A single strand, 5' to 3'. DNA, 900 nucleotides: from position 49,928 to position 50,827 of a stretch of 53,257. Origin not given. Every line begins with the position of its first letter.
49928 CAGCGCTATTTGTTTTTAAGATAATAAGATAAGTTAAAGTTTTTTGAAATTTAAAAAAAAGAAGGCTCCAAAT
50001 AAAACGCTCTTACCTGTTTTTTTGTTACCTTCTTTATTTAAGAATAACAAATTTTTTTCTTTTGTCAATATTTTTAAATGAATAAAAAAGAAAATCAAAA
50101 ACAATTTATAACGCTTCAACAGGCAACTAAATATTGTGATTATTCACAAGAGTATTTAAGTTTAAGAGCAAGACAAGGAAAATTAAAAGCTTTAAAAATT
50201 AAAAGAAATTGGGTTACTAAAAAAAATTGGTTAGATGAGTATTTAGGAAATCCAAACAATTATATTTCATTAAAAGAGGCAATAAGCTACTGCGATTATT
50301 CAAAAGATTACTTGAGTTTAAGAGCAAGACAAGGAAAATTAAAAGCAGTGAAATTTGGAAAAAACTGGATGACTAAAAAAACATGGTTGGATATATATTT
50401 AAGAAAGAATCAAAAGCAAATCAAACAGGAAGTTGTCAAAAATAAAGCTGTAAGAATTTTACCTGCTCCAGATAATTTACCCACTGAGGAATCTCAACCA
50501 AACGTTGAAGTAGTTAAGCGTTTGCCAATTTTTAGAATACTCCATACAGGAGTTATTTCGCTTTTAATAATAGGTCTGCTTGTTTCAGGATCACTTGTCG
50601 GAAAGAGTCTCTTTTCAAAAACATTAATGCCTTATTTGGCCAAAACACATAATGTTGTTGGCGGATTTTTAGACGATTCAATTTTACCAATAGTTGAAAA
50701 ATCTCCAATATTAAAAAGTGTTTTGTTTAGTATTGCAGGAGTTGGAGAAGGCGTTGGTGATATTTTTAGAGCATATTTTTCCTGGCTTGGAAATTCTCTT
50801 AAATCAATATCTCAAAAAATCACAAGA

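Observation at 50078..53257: Unlisted giant open-ended ORF: two cytoplasmic excisionase-type HTH modules tethered by one TM helix to a tail-fibre-like ectodomain of more than 880 aa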

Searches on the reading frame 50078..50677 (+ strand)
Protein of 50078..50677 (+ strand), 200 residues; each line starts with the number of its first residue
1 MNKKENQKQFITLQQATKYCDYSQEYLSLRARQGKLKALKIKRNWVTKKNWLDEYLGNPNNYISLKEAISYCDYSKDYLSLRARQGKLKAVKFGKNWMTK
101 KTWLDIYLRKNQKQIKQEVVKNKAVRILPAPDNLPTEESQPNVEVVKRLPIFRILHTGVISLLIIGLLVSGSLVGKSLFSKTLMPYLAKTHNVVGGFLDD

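Call 36: predict_structure(alignment_id=A1)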
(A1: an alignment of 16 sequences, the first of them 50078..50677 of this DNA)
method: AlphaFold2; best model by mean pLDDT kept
length: 200 residues; sequences in the alignment: 16
mean_pLDDT: 77.4   pTM: 0.42
mean pLDDT of the five models: 77.4, 76.5, 76.3, 75.4, 74.9
residues with pLDDT >= 90: 83; 70-90: 46; 50-70: 50; < 50: 21
segments of 3 or more residues with pLDDT < 50: 122-126, 138-140, 142-150
pLDDT, mean of each block of 10 residues (from residue 1): 78 94 95 95 94 76 93 95 93 90 93 73 52 53 46 63 88 69 55 54
secondary structure, 60 per line:
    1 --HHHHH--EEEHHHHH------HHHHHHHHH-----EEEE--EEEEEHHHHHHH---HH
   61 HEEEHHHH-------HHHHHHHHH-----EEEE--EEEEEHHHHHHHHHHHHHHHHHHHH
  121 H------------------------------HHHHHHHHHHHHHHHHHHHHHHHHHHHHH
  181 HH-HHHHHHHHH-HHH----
elements in order: H3-7 E10-12 H13-17 H24-32 E38-41 E44-48 H49-55 E62-64 H65-68 H76-84 E90-93 E96-100 H101-121 H152-182 H184-192

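Call 39: find_related_loci(query=A1, collection=genome_contigs, flank=3000)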
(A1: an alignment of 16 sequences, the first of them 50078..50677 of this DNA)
Query A1 (200 aa) in genome_contigs; peptide patterns used: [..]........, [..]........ (x = any residue, [..] = any of these).
355 stretches matched a pattern; 344 encode a relative of the query (tblastn E <= 1e-3); the best 80 are kept; 80 distinct loci.
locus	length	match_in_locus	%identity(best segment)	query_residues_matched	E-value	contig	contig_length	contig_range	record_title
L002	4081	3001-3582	69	6-199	7e-90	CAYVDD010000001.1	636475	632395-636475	MAG TPA_asm: uncultured Candidatus Saccharibacteria bacterium isolate SRP323688_co1_61 genome assembly, contig: NODE_7_l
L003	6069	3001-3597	68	1-199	4e-88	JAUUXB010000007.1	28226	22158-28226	MAG: bacterium isolate CSMAG_54 CSMAG_54_k141_919787_length_28226_cov_8.9330, whole genome shotgun sequence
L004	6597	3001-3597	68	1-199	2e-87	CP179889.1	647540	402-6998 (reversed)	MAG: Candidatus Nealsonbacteria bacterium isolate ER8H12parc2 chromosome, complete genome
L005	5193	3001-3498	54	1-166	2e-51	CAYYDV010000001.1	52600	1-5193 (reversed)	MAG TPA_asm: uncultured Candidatus Saccharibacteria bacterium isolate SRP068000_co1_25 genome assembly, contig: NODE_524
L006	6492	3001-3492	51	3-189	2e-51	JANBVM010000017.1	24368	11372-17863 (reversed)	MAG: Patescibacteria group bacterium isolate AMOR_Bin_1762 NODE_17_length_24368_cov_36.457906, whole genome shotgun sequ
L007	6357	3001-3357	55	2-111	6e-40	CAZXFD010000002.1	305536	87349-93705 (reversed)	MAG TPA_asm: uncultured Gammaproteobacteria bacterium isolate SRP220891_co4_301 genome assembly, contig: NODE_22_length_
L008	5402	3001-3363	55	2-113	5e-40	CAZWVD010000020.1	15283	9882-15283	MAG TPA_asm: uncultured Gammaproteobacteria bacterium isolate SRP170004_co1_469 genome assembly, contig: NODE_6080_lengt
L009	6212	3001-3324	61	2-111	1e-39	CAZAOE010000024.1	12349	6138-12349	MAG TPA_asm: uncultured Gammaproteobacteria bacterium isolate SRP178699_co1_436 genome assembly, contig: NODE_6876_lengt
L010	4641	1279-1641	54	2-113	2e-39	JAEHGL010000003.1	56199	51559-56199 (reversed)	Candidatus Komeilibacteria bacterium S5_K13 S5_K13__3, whole genome shotgun sequence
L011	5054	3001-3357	59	6-108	3e-39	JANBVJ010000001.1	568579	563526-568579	MAG: Patescibacteria group bacterium isolate AMOR_Bin_143 NODE_1_length_568579_cov_27.069264, whole genome shotgun seque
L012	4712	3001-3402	52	1-123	8e-39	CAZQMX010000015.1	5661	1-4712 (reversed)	MAG TPA_asm: uncultured Candidatus Saccharibacteria bacterium isolate SRP200020_co3_5 genome assembly, contig: NODE_1987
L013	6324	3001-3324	59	2-111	1e-38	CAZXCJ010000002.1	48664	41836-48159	MAG TPA_asm: uncultured Gammaproteobacteria bacterium isolate binchicken_co243_180 genome assembly, contig: NODE_412_len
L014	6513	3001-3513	48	10-153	1e-38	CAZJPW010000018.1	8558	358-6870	MAG TPA_asm: uncultured Candidatus Saccharibacteria bacterium isolate binchicken_co330_86 genome assembly, contig: NODE_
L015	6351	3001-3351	56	6-147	4e-38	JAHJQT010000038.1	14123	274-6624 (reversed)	MAG: Patescibacteria group bacterium isolate OS_PC_MetaG.mb.118 OS_PC_MetaG.mb.118_k141_416283, whole genome shotgun seq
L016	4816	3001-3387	54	1-131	5e-38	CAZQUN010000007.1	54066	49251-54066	MAG TPA_asm: uncultured Candidatus Saccharibacteria bacterium isolate SRP167671_co2_124 genome assembly, contig: NODE_77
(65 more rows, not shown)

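Call 41: fold_search(model_id=the predicted structure, library=pdb)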
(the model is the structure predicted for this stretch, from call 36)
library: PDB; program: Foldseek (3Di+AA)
matches with E <= 10: 210; with E <= 0.001: 0
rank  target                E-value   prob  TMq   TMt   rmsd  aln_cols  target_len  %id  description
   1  4pm3_B                3.1e-03  0.99  0.23  0.37  11.7       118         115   19  Structure of the double-stranded DNA binding type IV secretion protein TraN from Enterococcus (released 2014-07-30)
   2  4p0z                  5.5e-03  0.99  0.25  0.39  11.4       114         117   18  Structure of the double stranded DNA binding type IV secretion protein TraN from Enterococcus (released 2014-07-30)
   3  4pm3_A                6.7e-03  0.97  0.22  0.36  12.0       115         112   20  Structure of the double-stranded DNA binding type IV secretion protein TraN from Enterococcus (released 2014-07-30)
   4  8ohd_A                9.2e-02  0.21  0.16  0.07  14.8       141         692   15  60S ribosomal subunit bound to the E3-UFM1 complex - state 3 (native) (released 2024-02-21)
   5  9gy4_E                1.6e-01  0.13  0.15  0.07  17.7       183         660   12  60S ribosomal subunit in complex with E3-UFM1 ligase and RQC machinery components NEMF and LTN1 (Composite map) (released 2025-05-14)
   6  8dgl_B                3.3e-01  0.91  0.21  0.52   3.3        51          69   25  Crystal Structure of the RdfS Excisionase (released 2022-10-05)
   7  4j2n_C                3.8e-01  0.95  0.21  0.64   2.2        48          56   25  Crystal Structure of mycobacteriophage Pukovnik Xis (released 2013-10-23)
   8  6uvu_B                3.8e-01  0.38  0.20  0.30   6.9        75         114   13  Crystal structure of the AntR antimony-specific transcriptional repressor (released 2020-11-04)
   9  2mh2_MODEL_1_A        3.8e-01  0.23  0.15  0.35   6.2        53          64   23  Structural insights into the DNA recognition and protein interaction domains reveal fundamental homologous DNA (released 2014-04-16)
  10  8oj8_A                3.8e-01  0.09  0.15  0.08  14.9       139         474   14  60S ribosomal subunit bound to the E3-UFM1 complex - state 1 (native) (released 2024-02-21)
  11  8qfc_B                4.6e-01  0.12  0.16  0.06  16.1       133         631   16  UFL1 E3 ligase bound 60S ribosome (released 2024-02-21)
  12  4j2n_A                5.6e-01  0.87  0.20  0.64   2.1        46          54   22  Crystal Structure of mycobacteriophage Pukovnik Xis (released 2013-10-23)
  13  8dgl_A                5.9e-01  0.85  0.21  0.54   2.8        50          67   26  Crystal Structure of the RdfS Excisionase (released 2022-10-05)
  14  6a51_A                7.2e-01  0.20  0.21  0.26  12.9       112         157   10  Novel Regulators CheP and CheQ Specifically Control Chemotaxis Core Gene cheVAW Transcription in Bacterial Pathogen Ca (released 2019-06-26)
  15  2zhg_A                7.6e-01  0.28  0.21  0.34  10.2       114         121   15  Crystal structure of SoxR in complex with DNA (released 2008-03-25)
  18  6ama_B                8.7e-01  0.92  0.23  0.73   1.6        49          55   12  Structure of S. coelicolor/S. venezuelae BldC-smeA-ssfA complex to 3.09 Angstrom (released 2018-03-28)
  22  6ama_H                1.1e+00  0.91  0.23  0.74   1.5        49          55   12  Structure of S. coelicolor/S. venezuelae BldC-smeA-ssfA complex to 3.09 Angstrom (released 2018-03-28)
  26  6ama_Y                1.3e+00  0.77  0.22  0.69   1.8        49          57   14  Structure of S. coelicolor/S. venezuelae BldC-smeA-ssfA complex to 3.09 Angstrom (released 2018-03-28)
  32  6ama_P                1.8e+00  0.80  0.23  0.72   1.6        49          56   12  Structure of S. coelicolor/S. venezuelae BldC-smeA-ssfA complex to 3.09 Angstrom (released 2018-03-28)
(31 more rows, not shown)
